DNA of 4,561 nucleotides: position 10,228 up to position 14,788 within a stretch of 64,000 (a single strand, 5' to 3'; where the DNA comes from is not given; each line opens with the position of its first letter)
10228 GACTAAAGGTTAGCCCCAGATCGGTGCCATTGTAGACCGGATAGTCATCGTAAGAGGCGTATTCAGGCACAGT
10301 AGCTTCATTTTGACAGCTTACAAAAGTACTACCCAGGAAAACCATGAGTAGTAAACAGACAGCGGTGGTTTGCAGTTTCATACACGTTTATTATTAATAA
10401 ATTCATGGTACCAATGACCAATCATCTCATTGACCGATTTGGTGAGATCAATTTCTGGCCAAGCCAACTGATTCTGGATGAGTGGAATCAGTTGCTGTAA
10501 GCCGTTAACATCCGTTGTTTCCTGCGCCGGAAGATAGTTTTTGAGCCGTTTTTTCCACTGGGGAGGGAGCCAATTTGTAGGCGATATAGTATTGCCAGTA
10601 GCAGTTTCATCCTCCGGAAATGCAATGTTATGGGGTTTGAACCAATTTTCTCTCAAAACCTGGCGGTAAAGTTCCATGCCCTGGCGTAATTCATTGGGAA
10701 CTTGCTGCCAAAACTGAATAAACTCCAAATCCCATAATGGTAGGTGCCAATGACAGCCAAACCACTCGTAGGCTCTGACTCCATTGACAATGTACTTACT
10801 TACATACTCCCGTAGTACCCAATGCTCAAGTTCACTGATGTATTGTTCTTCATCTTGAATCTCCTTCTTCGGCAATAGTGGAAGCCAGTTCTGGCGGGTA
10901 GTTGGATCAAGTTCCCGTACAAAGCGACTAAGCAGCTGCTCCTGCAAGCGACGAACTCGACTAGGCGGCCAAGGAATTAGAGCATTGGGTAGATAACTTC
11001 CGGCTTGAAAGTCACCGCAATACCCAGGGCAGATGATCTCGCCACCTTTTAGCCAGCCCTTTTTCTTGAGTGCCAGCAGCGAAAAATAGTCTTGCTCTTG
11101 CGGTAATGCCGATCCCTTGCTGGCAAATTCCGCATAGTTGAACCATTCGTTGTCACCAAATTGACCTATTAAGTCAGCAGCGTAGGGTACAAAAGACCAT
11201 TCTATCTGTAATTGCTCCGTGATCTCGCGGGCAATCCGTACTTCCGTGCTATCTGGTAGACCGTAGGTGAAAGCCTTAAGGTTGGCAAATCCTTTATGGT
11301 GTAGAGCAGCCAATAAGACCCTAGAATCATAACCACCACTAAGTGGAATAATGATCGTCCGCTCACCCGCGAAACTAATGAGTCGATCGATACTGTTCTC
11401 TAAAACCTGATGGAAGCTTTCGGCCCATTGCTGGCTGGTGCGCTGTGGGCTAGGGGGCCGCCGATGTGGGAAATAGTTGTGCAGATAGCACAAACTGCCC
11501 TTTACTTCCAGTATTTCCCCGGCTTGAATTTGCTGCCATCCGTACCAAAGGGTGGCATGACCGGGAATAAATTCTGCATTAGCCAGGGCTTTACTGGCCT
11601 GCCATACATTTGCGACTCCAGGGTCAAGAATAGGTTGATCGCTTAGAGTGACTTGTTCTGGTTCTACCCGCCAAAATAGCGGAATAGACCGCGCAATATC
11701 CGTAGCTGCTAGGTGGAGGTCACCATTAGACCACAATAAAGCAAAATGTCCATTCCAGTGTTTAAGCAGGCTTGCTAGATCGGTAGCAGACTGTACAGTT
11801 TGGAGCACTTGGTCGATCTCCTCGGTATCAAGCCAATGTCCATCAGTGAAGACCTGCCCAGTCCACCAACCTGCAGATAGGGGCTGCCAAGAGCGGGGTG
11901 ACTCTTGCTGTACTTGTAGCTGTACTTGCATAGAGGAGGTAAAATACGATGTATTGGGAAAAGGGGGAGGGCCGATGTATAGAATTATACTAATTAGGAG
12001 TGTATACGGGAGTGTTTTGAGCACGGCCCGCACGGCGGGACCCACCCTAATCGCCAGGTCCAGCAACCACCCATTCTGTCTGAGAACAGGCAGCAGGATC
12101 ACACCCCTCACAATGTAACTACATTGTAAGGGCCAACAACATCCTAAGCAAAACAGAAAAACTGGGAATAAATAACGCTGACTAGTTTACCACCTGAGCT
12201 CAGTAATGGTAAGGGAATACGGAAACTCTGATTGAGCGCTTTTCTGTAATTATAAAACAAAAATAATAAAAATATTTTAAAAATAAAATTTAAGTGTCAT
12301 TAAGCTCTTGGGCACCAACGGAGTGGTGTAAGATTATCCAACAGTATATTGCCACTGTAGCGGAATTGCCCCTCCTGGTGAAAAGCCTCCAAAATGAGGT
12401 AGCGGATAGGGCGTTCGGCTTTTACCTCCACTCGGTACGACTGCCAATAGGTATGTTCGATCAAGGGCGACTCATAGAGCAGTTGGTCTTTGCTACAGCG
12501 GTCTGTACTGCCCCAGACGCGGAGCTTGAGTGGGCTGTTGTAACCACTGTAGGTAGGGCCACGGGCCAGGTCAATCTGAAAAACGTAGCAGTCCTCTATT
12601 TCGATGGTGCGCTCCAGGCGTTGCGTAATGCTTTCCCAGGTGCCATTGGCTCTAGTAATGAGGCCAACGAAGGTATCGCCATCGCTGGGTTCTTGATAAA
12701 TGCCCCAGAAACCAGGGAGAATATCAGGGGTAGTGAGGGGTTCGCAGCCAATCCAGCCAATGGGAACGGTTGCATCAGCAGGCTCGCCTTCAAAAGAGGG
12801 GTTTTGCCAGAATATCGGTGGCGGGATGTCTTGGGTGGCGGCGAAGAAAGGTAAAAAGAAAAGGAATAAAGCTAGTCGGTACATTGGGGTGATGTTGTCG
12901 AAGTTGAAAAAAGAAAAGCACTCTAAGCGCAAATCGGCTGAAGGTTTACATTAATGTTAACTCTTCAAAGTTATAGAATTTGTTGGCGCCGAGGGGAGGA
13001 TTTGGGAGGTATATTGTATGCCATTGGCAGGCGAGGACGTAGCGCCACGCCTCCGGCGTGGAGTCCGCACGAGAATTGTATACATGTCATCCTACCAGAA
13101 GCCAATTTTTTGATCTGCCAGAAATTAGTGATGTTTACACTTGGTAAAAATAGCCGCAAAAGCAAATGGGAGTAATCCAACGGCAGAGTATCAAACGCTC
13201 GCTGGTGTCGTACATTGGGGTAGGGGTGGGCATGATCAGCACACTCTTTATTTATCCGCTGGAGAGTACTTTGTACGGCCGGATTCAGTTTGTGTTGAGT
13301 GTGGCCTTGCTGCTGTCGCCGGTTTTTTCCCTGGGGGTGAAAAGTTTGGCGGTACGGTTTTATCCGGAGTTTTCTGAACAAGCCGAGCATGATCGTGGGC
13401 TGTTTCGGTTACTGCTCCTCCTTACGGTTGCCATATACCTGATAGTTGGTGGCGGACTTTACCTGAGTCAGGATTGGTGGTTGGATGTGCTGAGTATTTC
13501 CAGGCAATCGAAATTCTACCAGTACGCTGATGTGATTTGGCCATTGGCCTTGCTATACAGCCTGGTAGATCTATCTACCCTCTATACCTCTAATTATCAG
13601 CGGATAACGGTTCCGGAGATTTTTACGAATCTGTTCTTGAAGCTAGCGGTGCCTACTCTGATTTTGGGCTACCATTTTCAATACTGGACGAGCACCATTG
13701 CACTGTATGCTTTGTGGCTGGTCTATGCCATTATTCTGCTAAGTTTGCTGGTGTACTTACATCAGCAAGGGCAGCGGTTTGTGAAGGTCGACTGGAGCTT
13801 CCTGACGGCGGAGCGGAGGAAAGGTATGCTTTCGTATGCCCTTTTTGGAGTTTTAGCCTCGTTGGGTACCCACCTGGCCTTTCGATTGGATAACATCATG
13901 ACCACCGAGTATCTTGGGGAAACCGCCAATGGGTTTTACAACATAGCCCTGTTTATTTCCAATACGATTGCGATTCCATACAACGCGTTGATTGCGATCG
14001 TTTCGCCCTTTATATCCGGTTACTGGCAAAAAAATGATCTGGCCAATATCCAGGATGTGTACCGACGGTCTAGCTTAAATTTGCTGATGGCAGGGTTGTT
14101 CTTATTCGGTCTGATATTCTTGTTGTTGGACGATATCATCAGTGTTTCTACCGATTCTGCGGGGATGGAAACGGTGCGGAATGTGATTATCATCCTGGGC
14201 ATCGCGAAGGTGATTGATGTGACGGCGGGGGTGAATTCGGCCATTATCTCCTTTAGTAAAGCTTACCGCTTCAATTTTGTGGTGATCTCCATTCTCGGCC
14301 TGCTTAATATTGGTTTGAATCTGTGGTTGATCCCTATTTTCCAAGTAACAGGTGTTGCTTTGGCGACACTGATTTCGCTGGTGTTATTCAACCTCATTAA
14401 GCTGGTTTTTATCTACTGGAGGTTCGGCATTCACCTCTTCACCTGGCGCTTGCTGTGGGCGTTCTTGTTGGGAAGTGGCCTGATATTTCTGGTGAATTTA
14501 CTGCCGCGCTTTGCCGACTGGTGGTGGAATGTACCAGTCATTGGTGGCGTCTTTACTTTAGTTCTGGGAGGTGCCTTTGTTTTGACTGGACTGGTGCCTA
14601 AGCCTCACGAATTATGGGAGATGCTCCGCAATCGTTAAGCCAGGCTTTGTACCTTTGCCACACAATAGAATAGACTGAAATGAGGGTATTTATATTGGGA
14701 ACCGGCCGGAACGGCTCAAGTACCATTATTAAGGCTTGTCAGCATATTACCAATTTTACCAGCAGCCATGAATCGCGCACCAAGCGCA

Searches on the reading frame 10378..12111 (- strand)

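Call 10: search_protein_families(library=pfam, proteins=[window:10378-12111:-], max_evalue=0.001)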
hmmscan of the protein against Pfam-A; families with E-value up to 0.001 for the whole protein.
window:10378-12111:- (577 aa): 1 family
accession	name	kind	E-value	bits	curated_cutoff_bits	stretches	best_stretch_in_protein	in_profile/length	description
PF00733.27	Asn_synthase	-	3.5e-09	37.2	21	1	250-488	17-270/354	Asparagine synthase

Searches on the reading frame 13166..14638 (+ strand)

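Call 10: search_protein_families(library=pfam, proteins=[window:13166-14638:+], max_evalue=0.001)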
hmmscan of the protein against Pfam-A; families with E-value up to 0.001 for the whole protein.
window:13166-14638:+ (490 aa): 1 family
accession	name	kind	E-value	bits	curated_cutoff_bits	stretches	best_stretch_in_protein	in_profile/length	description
PF01943.22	Polysacc_synt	-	5.2e-06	26.5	28.2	1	32-284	30-271/274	Polysaccharide biosynthesis protein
